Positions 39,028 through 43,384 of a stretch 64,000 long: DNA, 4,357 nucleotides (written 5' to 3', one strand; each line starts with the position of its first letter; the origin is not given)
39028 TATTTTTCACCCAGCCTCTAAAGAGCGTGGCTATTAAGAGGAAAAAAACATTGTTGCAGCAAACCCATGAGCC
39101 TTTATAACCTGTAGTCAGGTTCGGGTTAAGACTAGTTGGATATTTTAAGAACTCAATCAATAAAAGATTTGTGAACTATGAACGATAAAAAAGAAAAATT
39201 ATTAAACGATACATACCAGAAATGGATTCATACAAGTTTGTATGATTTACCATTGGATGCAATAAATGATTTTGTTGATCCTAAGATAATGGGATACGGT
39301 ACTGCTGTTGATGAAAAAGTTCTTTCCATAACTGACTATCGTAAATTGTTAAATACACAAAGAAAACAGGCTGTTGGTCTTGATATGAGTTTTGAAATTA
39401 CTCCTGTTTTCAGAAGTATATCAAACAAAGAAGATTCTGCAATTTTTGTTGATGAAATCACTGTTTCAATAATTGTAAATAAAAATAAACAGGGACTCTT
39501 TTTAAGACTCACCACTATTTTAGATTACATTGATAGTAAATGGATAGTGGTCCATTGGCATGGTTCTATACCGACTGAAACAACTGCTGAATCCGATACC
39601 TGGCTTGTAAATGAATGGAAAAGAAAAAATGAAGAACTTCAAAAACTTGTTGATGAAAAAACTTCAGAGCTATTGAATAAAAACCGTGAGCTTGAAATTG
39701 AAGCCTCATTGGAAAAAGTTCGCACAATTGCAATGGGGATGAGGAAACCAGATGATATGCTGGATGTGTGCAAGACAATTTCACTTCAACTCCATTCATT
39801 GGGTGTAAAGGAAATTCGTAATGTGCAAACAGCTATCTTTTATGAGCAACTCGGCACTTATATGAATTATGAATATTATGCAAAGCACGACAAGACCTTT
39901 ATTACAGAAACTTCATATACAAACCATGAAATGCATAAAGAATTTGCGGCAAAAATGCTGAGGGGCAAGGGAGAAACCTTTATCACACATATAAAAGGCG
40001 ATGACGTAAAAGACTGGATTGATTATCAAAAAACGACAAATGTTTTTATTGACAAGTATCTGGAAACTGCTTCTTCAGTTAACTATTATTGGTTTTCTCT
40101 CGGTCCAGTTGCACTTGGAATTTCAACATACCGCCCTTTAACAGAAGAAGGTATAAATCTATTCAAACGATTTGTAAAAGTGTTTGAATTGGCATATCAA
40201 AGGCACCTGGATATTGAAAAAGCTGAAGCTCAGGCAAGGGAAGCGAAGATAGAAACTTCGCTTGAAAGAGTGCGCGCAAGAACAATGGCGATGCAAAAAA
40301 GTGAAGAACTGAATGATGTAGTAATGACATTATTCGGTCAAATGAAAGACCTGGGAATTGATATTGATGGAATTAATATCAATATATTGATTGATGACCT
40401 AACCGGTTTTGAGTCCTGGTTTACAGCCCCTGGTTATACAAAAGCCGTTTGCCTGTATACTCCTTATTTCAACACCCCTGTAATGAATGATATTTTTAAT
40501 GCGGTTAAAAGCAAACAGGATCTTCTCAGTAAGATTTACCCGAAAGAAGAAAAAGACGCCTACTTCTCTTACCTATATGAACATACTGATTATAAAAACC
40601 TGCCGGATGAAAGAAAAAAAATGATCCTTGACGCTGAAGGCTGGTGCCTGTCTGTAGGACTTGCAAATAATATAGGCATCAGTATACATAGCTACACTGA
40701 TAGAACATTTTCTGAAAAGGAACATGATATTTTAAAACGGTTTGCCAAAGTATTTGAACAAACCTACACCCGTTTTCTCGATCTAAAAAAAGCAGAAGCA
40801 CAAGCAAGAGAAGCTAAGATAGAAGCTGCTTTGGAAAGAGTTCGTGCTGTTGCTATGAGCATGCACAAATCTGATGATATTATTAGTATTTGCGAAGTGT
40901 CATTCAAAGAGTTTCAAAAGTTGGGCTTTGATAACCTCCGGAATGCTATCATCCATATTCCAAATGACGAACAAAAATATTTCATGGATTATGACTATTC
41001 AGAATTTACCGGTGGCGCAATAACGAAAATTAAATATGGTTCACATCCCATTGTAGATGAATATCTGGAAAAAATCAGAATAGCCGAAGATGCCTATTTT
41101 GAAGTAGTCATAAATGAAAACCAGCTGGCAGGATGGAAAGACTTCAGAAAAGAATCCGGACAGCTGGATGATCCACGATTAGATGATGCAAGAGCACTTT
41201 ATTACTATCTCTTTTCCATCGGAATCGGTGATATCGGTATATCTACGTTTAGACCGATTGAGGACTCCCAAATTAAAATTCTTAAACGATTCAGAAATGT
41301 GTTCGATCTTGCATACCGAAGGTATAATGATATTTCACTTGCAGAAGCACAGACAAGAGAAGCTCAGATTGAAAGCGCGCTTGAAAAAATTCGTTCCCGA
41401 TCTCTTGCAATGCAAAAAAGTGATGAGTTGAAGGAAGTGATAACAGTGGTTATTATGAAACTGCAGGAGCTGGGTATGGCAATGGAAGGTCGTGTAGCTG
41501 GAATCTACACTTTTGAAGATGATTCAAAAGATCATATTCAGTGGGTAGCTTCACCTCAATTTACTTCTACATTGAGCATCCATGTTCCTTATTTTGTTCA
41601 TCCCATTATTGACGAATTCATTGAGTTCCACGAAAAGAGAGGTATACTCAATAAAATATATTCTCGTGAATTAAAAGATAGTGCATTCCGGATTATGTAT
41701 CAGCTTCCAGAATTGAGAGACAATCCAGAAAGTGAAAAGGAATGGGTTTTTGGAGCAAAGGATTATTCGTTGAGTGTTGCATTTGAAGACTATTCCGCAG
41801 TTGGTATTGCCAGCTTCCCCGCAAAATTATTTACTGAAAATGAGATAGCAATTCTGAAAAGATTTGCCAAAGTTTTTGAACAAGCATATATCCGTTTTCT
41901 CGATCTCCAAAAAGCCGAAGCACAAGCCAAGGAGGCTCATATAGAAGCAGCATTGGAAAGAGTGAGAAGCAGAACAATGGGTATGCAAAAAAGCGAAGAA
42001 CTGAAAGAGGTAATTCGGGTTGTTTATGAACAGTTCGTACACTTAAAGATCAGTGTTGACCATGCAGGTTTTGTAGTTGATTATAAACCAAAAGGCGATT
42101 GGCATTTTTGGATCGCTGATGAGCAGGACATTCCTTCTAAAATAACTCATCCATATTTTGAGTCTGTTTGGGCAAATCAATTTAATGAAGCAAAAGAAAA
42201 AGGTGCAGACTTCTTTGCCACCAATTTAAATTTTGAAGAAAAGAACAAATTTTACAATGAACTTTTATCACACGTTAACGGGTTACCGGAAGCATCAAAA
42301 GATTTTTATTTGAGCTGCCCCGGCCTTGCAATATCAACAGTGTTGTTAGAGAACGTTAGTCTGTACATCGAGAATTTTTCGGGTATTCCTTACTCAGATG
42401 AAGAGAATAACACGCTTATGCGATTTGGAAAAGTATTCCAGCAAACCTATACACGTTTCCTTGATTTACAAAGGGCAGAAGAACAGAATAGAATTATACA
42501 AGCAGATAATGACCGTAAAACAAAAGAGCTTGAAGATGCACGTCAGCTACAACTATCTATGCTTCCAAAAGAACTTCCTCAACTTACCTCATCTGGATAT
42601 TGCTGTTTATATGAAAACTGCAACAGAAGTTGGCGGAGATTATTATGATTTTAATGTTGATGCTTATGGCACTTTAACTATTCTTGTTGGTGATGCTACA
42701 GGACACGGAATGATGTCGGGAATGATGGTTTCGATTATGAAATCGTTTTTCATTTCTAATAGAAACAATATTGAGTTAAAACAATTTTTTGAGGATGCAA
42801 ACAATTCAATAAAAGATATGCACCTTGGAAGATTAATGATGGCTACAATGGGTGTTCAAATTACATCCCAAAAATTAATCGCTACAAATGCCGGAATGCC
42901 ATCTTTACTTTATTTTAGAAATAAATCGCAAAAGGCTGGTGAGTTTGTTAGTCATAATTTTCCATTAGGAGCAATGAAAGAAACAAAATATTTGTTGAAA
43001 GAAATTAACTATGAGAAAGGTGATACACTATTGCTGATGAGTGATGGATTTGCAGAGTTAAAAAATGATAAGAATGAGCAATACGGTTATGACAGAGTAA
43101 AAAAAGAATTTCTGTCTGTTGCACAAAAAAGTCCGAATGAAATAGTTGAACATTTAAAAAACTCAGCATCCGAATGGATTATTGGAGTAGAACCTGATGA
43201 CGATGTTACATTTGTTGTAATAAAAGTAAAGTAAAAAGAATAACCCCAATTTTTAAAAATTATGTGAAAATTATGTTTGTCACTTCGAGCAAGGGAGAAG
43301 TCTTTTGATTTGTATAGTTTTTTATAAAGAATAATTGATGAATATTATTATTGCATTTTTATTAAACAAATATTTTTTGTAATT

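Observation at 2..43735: Eleven SpoIIE/PP2C phosphatase genes in one co-directional 43.7-kb array, bracketed by two STAS genes with no kinase or sigma factor in view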

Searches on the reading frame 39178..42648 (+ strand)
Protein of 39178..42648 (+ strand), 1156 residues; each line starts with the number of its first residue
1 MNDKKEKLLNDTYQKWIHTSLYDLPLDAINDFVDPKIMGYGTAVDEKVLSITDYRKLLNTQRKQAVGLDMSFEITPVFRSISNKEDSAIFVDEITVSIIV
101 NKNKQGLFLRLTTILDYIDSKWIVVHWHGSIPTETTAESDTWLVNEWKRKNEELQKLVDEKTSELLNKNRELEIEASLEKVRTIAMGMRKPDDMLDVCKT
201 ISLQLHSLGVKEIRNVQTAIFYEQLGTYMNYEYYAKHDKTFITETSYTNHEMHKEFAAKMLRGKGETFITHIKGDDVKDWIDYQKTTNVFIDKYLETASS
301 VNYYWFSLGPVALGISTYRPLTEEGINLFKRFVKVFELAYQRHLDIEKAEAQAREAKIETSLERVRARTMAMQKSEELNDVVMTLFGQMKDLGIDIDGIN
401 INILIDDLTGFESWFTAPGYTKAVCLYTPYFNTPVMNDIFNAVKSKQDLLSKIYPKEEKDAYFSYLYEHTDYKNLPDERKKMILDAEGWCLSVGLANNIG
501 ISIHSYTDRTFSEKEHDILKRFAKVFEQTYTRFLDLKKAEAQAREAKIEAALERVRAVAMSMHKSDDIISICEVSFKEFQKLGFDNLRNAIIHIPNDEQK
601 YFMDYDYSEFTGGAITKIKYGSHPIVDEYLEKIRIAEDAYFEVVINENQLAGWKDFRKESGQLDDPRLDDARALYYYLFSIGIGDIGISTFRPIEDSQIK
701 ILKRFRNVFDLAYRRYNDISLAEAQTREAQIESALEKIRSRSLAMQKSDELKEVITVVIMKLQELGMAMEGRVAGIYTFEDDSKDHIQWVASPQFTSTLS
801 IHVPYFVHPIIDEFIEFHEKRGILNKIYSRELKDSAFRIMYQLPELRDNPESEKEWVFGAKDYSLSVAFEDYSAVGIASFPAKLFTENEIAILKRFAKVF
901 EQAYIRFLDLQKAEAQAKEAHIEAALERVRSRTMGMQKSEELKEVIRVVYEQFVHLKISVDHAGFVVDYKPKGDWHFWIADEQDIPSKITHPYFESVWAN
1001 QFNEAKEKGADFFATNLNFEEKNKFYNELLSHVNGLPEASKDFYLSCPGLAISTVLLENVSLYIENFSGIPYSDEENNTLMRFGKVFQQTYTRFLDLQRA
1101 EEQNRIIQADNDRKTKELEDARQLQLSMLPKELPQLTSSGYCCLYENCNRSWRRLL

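Call 6: search_protein_families(library=pfam, proteins=[window:39178-42648:+], max_evalue=0.001)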
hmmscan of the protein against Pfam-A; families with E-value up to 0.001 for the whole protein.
window:39178-42648:+ (1156 aa): 1 family
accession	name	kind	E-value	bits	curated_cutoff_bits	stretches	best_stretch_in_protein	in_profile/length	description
PF13474.12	SnoaL_3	-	8.1e-08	33.1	22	1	14-133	6-120/121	SnoaL-like domain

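Call 35: search_protein_families(library=pfam, proteins=[window:39178-42480:+], max_evalue=1)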
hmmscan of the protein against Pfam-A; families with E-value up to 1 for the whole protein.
window:39178-42480:+ (1101 aa): 2 families
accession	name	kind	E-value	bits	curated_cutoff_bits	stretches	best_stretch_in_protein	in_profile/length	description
PF13474.12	SnoaL_3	-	7.3e-08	33.2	22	1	14-133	6-120/121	SnoaL-like domain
PF09498.15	DUF2388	-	0.1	13.1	25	1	726-750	38-62/70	Protein of unknown function (DUF2388)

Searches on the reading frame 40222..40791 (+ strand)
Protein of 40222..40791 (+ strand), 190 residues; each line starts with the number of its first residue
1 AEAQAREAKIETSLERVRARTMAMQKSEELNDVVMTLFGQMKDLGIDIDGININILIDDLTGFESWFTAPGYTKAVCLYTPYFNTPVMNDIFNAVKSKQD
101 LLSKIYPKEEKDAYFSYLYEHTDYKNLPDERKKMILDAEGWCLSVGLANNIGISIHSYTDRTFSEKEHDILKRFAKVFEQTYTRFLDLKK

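Call 71: predict_structure(alignment_id=A4)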
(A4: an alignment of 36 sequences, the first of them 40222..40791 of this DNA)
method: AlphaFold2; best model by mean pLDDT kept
length: 190 residues; sequences in the alignment: 36
mean_pLDDT: 96.2   pTM: 0.91
mean pLDDT of the five models: 96.2, 96.0, 95.5, 95.2, 94.8
residues with pLDDT >= 90: 182; 70-90: 8; 50-70: 0; < 50: 0
segments of 3 or more residues with pLDDT < 50: none
pLDDT, mean of each block of 10 residues (from residue 1): 94 98 96 98 97 92 96 95 96 96 98 98 96 97 97 95 97 98 93
secondary structure, 60 per line:
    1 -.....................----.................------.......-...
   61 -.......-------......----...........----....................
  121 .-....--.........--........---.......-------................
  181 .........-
elements in order: H2-22 H27-43 E50-56 E62-68 E76-81 H86-96 E101-107 H108-121 H123-126 H129-137 E140-147 E151-157 H165-189

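Call 74: fold_search(model_id=the predicted structure, library=pdb)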
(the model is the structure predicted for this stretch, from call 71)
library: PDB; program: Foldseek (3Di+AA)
matches with E <= 10: 1018; with E <= 0.001: 33
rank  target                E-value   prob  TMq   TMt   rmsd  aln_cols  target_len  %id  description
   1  6oap_A                2.4e-05  1.00  0.51  0.34   9.0       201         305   10  Crystal structure of a dual sensor histidine kinase in the green-light absorbing Pg state (released 2019-09-18)
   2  6oap_B                5.6e-05  1.00  0.55  0.37   7.7       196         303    9  Crystal structure of a dual sensor histidine kinase in the green-light absorbing Pg state (released 2019-09-18)
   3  6ob8_A                1.1e-04  1.00  0.55  0.37   7.0       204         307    8  Crystal structure of a dual sensor histidine kinase in green light illuminated state (released 2019-09-18)
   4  6oaq_B                1.3e-04  1.00  0.55  0.37   6.9       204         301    8  Crystal structure of a dual sensor histidine kinase in BeF3- bound state (released 2019-09-18)
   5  3w2z                  1.3e-04  1.00  0.54  0.57   6.5       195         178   10  Crystal structure of the cyanobacterial protein (released 2013-01-30)
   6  3ci6_B                2.2e-04  1.00  0.50  0.56   5.5       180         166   10  Crystal structure of the GAF domain from Acinetobacter phosphoenolpyruvate-protein phosphotransferase (released 2008-05-13)
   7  3k2n_A                3.3e-04  1.00  0.54  0.57   6.3       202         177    9  The crystal structure of sigma-54-dependent transcriptional regulator domain from Chlorobium Tepidum TLS (released 2010-01-19)
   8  8w26                  3.9e-04  1.00  0.52  0.30   6.7       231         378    9  X-ray crystal structure of the GAF-PHY domains of SyB-Cph1 (released 2024-05-22)
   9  9euy_A                4.1e-04  1.00  0.50  0.23   8.5       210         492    8  Cryo-EM structure of the full-length Pseudomonas aeruginosa bacteriophytochrome in its Pfr state (released 2024-09-04)
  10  9f4i_B                4.4e-04  1.00  0.54  0.37  11.2       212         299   13  Room temperature structure of Glycine max phyA in Pfr (released 2025-01-08)
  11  6sax_A                4.6e-04  1.00  0.53  0.36   9.7       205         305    9  Chromophore binding domain of bacteriophytochrome linked diguanylyl cyclase from Idiomarina species A28L (Pr-state mon (released 2019-12-11)
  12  6xhg_A                4.6e-04  1.00  0.44  0.46   9.4       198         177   14  Far-red absorbing dark state of JSC1_58120g3 with bound biliverdin IXa (BV) (released 2020-10-28)
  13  6ozb_C                5.2e-04  1.00  0.54  0.53   4.8       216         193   13  Crystal structure of the phycoerythrobilin-bound GAF domain from a cyanobacterial phytochrome (released 2020-05-20)
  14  1f5m_A                5.5e-04  1.00  0.52  0.55   6.4       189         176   13  STRUCTURE OF THE GAF DOMAIN (released 2000-11-10)
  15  1f5m_B                5.8e-04  1.00  0.53  0.56   6.4       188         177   12  STRUCTURE OF THE GAF DOMAIN (released 2000-11-10)
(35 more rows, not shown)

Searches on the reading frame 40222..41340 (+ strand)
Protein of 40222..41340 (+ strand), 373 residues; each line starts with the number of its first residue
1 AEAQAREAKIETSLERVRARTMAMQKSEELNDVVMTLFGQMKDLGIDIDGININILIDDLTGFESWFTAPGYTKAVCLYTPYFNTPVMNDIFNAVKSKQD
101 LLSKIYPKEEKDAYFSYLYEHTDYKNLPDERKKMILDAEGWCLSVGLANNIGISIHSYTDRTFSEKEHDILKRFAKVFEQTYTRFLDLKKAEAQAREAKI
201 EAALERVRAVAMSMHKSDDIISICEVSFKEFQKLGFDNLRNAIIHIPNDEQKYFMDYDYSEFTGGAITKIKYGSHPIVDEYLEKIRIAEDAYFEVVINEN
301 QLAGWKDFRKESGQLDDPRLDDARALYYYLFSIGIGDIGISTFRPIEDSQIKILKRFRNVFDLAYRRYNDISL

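Call 62: find_homologous_proteins(query=window:40222-41340:+, max_evalue=0.00001)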
Query seq(373 aa) (373 aa): 1211 proteins with E <= 0.00001 among 5271 candidates; the best 120 are listed.
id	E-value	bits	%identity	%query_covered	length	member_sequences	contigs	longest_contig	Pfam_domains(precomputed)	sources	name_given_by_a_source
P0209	1.6e-181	622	51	100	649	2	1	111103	-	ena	-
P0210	1.9e-181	621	82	63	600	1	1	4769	PF13474.13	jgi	jgi:hypothetical protein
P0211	8.9e-139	481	50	93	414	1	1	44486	-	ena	-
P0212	2.5e-138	480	37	97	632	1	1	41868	-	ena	-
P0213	1.7e-131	457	66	74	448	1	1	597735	-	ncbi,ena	-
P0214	2.0e-126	440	69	49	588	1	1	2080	PF13474.13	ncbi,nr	ncbi:MAG: nuclear transport factor 2 family protein, partial [Ignavibacteria bacterium]|nr:nuclear t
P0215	1.3e-123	431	37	100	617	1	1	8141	-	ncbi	ncbi:MAG: hypothetical protein ACKOU7_11065 [Ferruginibacter sp.]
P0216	2.5e-123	430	36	99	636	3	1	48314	-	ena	-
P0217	4.4e-123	429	52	57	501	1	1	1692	-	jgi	-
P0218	2.9e-121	423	40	99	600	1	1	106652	-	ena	-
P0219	3.7e-121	423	81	50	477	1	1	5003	-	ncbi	ncbi:MAG TPA: hypothetical protein VF870_15930, partial [Ignavibacteriaceae bacterium]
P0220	5.2e-121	423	38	100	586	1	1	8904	PF13474.13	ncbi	-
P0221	7.5e-121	422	38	99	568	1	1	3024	-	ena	-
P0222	1.0e-120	422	50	50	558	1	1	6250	-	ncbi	ncbi:MAG TPA: hypothetical protein VGM63_06095, partial [Mucilaginibacter sp.]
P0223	1.2e-120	421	36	99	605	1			-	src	-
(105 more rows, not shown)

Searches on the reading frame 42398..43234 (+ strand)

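Call 6: search_protein_families(library=pfam, proteins=[window:42398-43234:+], max_evalue=0.001)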
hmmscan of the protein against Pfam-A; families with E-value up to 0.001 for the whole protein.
window:42398-43234:+ (278 aa): 1 family
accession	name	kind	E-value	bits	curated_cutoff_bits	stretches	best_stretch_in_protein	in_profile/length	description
PF07228.17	SpoIIE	-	1.2e-29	104.1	25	1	91-277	3-191/192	Stage II sporulation protein E (SpoIIE)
